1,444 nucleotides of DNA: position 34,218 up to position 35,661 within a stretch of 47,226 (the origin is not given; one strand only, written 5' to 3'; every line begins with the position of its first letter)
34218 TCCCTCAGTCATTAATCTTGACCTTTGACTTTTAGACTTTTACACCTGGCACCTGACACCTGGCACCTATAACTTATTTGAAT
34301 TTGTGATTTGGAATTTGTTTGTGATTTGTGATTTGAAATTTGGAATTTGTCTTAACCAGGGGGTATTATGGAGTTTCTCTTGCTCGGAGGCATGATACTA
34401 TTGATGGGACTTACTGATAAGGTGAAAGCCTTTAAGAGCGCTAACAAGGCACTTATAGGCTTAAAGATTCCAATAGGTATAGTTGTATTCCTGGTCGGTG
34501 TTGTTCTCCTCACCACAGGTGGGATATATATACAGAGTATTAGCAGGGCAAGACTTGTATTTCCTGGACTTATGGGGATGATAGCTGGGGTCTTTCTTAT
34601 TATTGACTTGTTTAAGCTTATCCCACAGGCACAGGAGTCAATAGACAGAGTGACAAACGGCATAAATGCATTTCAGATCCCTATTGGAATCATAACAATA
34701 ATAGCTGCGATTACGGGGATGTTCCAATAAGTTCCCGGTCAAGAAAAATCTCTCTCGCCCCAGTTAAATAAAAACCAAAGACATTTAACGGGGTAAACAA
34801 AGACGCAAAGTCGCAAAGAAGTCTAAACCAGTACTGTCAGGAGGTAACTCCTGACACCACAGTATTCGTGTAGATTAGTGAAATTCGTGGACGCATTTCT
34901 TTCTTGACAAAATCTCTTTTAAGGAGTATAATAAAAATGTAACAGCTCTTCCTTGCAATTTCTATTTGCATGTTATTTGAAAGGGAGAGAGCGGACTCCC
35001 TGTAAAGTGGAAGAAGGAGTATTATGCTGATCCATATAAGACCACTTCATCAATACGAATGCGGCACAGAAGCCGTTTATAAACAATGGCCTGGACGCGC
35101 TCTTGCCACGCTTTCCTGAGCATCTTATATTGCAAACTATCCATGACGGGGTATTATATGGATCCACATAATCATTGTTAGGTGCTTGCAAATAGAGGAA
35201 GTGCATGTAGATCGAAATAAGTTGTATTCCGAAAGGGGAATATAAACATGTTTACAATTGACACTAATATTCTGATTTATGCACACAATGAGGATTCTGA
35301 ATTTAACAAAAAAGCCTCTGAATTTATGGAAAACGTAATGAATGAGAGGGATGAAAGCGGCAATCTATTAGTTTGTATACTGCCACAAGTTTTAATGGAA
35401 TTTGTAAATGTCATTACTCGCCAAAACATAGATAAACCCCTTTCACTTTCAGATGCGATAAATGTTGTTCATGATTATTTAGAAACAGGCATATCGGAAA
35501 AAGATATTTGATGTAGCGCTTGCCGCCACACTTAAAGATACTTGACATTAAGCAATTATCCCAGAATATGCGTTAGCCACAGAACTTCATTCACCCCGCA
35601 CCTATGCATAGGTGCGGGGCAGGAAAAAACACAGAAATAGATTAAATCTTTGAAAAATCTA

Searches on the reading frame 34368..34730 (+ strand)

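Call 36: search_protein_families(library=ncbifam, proteins=[window:34368-34730:+], max_evalue=0.01)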
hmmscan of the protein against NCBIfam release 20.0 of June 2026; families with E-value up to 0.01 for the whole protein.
window:34368-34730:+ (120 aa): 4 families
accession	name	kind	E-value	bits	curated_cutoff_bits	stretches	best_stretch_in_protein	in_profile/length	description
NF051442.1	NheB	equivalog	6.4e-05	22.2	500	1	17-114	224-320/398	non-hemolytic enterotoxin subunit B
NF008407.0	PRK11228.1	equivalog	0.00063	18.7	396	1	26-81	51-105/330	iron-dicitrate ABC transporter permease FecC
NF007872.0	PRK10577.2-3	equivalog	0.0025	16.2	727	1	29-77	58-105/676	Fe(3+)-hydroxamate ABC transporter permease FhuB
NF007869.0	PRK10577.1-6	equivalog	0.0078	14.7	954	1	26-78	419-470/703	Fe(3+)-hydroxamate ABC transporter permease FhuB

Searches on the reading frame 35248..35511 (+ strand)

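Call 36: search_protein_families(library=ncbifam, proteins=[window:35248-35511:+], max_evalue=0.01)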
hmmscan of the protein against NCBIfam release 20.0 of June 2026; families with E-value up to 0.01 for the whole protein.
window:35248-35511:+ (87 aa): 1 family
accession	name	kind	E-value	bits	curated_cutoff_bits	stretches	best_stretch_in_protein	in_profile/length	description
TIGR00028.1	Mtu_PIN_fam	subfamily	8.8e-10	39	73.6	1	1-80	2-76/143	TA system VapC family ribonuclease toxin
